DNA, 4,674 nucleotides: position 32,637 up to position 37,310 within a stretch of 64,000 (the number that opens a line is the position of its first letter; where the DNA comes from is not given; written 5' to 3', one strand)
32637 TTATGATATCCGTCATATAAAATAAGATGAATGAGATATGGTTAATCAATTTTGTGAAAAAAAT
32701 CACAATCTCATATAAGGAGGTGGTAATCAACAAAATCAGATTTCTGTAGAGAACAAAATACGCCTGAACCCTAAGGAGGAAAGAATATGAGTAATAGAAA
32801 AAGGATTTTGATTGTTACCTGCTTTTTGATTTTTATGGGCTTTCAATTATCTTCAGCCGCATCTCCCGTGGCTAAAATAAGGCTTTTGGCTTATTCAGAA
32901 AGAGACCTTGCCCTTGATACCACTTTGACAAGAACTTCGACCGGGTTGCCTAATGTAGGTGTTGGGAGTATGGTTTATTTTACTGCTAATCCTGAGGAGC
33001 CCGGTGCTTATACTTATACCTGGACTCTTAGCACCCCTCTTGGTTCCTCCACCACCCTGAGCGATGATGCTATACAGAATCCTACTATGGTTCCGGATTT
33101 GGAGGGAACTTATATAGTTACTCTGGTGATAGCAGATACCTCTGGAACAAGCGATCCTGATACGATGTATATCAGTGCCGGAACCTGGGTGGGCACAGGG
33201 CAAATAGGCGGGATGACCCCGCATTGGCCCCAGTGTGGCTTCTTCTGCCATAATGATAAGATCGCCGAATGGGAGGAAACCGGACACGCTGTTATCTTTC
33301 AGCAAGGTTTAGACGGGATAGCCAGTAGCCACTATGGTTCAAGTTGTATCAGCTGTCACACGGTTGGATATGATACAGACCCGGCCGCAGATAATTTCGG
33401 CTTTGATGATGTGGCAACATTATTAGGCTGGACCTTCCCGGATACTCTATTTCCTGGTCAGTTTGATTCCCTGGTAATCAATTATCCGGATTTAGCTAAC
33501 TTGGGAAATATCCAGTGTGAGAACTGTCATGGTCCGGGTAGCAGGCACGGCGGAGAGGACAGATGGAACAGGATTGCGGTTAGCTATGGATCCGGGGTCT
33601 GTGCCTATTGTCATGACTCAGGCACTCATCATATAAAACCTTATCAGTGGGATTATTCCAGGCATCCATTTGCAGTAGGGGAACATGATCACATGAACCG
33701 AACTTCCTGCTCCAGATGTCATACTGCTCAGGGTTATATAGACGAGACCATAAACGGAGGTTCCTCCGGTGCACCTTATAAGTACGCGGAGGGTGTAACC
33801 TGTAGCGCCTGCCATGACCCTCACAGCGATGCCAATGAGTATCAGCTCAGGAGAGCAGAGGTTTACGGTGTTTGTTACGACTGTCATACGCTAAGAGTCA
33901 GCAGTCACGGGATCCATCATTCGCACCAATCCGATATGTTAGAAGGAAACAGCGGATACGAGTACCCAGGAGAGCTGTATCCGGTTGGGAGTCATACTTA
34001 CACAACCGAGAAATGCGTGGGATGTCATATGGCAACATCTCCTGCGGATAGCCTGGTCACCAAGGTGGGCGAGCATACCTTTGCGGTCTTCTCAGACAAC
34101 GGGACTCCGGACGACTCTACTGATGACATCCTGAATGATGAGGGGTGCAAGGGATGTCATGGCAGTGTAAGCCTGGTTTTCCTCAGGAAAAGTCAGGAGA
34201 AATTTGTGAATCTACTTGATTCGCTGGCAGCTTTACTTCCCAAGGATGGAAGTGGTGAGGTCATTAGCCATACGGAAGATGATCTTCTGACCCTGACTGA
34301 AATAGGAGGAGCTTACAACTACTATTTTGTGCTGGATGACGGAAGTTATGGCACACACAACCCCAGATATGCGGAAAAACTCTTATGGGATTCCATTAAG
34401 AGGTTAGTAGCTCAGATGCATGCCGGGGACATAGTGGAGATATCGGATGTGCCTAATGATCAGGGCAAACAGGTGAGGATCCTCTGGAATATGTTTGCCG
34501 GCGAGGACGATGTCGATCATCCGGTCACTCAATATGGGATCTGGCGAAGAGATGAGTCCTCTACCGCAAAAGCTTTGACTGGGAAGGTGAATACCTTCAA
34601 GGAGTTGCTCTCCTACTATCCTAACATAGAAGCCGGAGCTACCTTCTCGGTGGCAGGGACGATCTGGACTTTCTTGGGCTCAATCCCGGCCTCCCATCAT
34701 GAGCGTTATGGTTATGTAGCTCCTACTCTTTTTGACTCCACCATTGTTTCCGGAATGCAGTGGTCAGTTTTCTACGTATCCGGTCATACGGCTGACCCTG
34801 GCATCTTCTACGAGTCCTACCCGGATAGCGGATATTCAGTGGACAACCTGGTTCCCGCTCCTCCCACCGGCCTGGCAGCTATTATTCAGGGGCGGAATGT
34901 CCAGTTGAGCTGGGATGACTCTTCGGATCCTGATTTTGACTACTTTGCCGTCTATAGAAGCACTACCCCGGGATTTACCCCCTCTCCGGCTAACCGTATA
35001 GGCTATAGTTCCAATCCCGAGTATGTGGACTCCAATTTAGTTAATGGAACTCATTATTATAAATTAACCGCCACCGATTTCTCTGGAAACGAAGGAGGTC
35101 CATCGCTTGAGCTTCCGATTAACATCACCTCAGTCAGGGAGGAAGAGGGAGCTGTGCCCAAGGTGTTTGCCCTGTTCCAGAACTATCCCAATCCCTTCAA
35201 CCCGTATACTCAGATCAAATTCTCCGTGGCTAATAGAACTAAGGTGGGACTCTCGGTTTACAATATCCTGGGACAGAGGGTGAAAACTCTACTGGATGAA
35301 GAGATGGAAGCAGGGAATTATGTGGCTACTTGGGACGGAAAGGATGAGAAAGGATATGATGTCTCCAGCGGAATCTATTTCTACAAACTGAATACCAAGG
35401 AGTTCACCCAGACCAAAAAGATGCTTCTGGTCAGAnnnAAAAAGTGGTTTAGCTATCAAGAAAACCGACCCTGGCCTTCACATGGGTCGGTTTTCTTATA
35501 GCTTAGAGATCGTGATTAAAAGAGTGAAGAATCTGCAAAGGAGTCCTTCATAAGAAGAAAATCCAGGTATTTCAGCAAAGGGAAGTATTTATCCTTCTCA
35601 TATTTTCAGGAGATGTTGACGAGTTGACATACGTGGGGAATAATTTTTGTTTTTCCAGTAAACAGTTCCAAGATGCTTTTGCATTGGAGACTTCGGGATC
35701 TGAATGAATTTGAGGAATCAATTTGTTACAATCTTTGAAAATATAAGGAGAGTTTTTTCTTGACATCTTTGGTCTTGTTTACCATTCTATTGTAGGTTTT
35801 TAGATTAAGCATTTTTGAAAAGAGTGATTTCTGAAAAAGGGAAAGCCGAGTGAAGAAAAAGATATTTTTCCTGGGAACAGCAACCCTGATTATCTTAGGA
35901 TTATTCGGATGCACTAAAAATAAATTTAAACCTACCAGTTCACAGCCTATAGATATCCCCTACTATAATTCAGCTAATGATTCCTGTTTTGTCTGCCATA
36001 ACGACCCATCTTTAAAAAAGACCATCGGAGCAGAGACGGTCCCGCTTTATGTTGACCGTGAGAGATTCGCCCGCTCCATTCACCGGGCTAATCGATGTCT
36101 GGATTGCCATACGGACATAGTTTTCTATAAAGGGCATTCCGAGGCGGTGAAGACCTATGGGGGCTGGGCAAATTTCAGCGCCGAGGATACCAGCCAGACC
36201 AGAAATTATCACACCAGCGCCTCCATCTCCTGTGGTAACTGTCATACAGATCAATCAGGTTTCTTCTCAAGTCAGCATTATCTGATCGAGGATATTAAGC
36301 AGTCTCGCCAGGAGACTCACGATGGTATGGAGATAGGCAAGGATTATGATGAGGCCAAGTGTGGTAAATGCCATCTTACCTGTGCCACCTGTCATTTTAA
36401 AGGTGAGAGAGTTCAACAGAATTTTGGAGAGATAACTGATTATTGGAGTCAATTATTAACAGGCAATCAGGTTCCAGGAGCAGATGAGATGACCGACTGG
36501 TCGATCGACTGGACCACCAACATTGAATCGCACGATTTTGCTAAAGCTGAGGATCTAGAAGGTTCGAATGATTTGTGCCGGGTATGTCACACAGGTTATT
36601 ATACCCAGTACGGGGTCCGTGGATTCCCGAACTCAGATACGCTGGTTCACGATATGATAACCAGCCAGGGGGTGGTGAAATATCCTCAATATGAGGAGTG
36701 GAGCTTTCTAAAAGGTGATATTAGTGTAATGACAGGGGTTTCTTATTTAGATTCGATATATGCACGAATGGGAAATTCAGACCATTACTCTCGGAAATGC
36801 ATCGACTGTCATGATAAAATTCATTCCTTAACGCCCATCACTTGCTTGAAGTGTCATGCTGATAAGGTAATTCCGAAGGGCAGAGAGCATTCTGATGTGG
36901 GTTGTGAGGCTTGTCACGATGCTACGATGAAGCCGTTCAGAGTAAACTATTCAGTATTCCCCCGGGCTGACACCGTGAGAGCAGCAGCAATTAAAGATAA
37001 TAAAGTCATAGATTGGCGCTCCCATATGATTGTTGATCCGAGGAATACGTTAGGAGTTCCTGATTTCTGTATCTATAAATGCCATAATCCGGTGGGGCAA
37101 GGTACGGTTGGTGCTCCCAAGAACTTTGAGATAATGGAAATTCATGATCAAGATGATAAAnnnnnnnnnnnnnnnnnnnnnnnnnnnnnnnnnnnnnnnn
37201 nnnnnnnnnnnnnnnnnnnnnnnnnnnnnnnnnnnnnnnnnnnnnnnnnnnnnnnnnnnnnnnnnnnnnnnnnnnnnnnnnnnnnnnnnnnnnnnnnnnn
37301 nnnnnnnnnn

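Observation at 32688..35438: Extracellular multihaem cytochrome exported via a T9SS C-terminal domain and fronted by a Rex operator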

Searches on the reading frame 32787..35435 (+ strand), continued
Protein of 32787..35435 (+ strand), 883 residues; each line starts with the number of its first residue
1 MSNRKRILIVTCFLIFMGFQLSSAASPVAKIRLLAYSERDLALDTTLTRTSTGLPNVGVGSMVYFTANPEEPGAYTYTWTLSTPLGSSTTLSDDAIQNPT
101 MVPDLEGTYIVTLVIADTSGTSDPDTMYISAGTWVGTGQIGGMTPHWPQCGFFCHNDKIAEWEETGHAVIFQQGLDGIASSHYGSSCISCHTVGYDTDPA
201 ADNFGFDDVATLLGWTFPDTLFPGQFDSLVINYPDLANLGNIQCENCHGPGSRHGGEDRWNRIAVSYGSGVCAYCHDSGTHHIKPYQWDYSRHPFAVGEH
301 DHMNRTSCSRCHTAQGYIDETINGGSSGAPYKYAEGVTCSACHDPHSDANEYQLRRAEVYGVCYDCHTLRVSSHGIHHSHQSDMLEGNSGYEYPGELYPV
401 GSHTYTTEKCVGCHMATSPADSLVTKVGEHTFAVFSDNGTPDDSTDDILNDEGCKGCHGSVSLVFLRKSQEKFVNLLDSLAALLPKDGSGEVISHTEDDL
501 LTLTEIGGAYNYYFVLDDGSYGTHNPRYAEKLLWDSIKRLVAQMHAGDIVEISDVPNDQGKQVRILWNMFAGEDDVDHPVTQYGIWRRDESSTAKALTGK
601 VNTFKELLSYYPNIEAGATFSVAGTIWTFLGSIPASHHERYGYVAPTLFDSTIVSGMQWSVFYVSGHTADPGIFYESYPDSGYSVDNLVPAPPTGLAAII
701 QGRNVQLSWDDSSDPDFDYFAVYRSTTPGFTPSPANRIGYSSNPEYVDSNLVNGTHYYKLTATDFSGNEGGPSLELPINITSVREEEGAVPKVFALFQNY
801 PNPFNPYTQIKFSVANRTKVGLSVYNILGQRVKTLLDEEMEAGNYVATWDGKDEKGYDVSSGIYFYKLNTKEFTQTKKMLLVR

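Call 77: find_encoding_contigs(protein=P0045, flank=10000, max_places=1)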
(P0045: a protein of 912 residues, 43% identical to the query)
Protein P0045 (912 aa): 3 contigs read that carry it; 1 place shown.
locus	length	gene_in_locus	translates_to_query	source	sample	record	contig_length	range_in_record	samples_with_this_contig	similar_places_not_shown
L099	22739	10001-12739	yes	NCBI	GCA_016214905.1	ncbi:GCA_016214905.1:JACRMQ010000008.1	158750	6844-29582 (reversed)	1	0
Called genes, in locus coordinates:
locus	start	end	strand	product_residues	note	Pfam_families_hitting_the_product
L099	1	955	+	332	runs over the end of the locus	PF01731:Arylesterase (faint), PF08450:SGL (faint), PF25021:TEN_NHL (faint), PF17170:DUF5128, PF01436:NHL (weak)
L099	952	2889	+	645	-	PF14522:Cytochrome_C7 (faint), PF14537:Cytochrom_c3_2 (faint), PF22113:Mtrc-MtrF_II-IV_dom (faint), PF09699:Paired_CXXCH_1 (weak)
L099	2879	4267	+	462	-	PF05140:ResB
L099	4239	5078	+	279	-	PF01578:Cytochrom_C_asm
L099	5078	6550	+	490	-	PF02310:B12-binding, PF04055:Radical_SAM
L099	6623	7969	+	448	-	PF02085:Cytochrom_CIII (faint), PF14522:Cytochrome_C7 (faint), PF14537:Cytochrom_c3_2 (faint), PF22113:Mtrc-MtrF_II-IV_dom (weak), PF09699:Paired_CXXCH_1, PF22113:Mtrc-MtrF_II-IV_dom, PF09699:Paired_CXXCH_1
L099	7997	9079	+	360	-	PF00578:AhpC-TSA, PF08534:Redoxin, PF13098:Thioredoxin_2 (weak), PF13905:Thioredoxin_8 (weak), PF07719:TPR_2 (faint), PF13424:TPR_12 (faint), PF14559:TPR_19 (faint)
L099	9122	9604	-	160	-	-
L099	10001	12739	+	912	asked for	PF14522:Cytochrome_C7 (faint), PF22113:Mtrc-MtrF_II-IV_dom (faint), PF13435:Cytochrome_C554 (faint), PF14537:Cytochrom_c3_2 (faint), PF09699:Paired_CXXCH_1 (weak), PF13860:FlgD_ig, PF18962:Por_Secre_tail (weak)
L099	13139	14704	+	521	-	PF03264:Cytochrom_NNT (faint), PF14522:Cytochrome_C7 (faint), PF22113:Mtrc-MtrF_II-IV_dom (weak), PF13435:Cytochrome_C554 (faint), PF14537:Cytochrom_c3_2 (faint), PF09699:Paired_CXXCH_1 (weak), PF22113:Mtrc-MtrF_II-IV_dom (weak), PF13860:FlgD_ig (weak)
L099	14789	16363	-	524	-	-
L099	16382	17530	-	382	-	-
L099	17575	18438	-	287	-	-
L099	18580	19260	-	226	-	PF00072:Response_reg, PF00486:Trans_reg_C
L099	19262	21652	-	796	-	PF00512:HisKA, PF02518:HATPase_c, PF13581:HATPase_c_2 (faint)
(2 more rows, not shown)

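Call 78: find_encoding_contigs(protein=P0063, flank=10000, max_places=1)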
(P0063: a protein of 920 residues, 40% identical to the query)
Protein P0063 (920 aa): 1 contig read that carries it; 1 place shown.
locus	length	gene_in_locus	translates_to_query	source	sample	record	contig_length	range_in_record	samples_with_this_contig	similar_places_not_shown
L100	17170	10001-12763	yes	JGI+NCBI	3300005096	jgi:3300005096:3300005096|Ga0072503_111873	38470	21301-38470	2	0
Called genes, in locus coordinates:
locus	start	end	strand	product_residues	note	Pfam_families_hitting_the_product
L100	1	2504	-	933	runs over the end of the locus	PF13620:CarboxypepD_reg, PF13715:CarbopepD_reg_2, PF07715:Plug, PF00593:TonB_dep_Rec_b-barrel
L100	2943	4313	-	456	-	PF00890:FAD_binding_2 (faint), PF01134:GIDA (faint), PF01266:DAO (faint), PF03486:HI0933_like (faint), PF05834:Lycopene_cycl (faint), PF07992:Pyr_redox_2, PF00070:Pyr_redox, PF02852:Pyr_redox_dim, +2 more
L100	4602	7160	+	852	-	PF00933:Glyco_hydro_3, PF01915:Glyco_hydro_3_C, PF07691:PA14, PF14310:Fn3-like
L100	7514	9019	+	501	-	PF03264:Cytochrom_NNT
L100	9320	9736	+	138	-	-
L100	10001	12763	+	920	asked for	PF14522:Cytochrome_C7 (faint), PF14537:Cytochrom_c3_2 (faint), PF22113:Mtrc-MtrF_II-IV_dom (faint), PF13860:FlgD_ig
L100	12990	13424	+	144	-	PF01475:FUR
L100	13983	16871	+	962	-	PF09699:Paired_CXXCH_1 (faint), PF14522:Cytochrome_C7 (faint), PF22113:Mtrc-MtrF_II-IV_dom (faint), PF06452:CBM9_1 (weak), PF09459:EB_dh, PF18962:Por_Secre_tail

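Call 87: search_protein_families(library=ncbifam, proteins=[L062:6183-11333:+], max_evalue=0.001)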
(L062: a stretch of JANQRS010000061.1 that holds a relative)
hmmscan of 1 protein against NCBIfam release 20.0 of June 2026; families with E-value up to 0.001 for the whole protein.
L062:6183-11333:+ (1717 aa): 2 families
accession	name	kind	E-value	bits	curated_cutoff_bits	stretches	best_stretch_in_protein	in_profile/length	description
NF047416.1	penta_HetL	equivalog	0.00011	21.7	260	0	944-1137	24-215/218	heterocyst differentiation pentapeptide repeat protein HetL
NF053851.1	Bdello_MAT_N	subfamily_domain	0.00013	21.8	60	0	13-85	3-76/162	mosaic adhesive trimer family chimeric fiber protein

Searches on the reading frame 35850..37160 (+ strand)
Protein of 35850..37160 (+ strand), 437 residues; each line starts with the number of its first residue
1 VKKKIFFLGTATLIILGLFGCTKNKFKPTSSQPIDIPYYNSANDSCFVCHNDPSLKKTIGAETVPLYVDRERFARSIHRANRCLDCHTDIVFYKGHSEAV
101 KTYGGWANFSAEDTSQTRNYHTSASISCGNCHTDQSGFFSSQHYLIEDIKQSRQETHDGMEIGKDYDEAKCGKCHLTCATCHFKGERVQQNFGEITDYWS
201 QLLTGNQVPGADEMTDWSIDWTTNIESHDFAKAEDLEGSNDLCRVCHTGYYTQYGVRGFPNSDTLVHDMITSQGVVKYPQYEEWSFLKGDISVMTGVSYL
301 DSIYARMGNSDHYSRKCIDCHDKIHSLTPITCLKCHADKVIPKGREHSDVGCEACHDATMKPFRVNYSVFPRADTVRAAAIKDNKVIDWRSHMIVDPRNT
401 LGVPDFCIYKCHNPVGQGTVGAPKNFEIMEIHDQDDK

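Call 7: search_protein_families(library=pfam, proteins=[window:35850-37160:+], max_evalue=0.01)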
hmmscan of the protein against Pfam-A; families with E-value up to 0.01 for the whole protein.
window:35850-37160:+ (437 aa): 2 families
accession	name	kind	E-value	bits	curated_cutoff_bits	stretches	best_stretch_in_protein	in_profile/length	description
PF14522.11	Cytochrome_C7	-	5.2e-08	33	24.8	0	75-175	5-66/67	Cytochrome c7 and related cytochrome c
PF13435.11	Cytochrome_C554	-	0.0037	18.6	20.8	0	128-187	2-60/84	Cytochrome c554 and c-prime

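Call 86: search_solved_structures(query=window:35850-37160:+, max_evalue=0.01)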
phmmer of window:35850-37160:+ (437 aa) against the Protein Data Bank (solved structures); distinct sequences matched with E-value up to 0.01: 0.
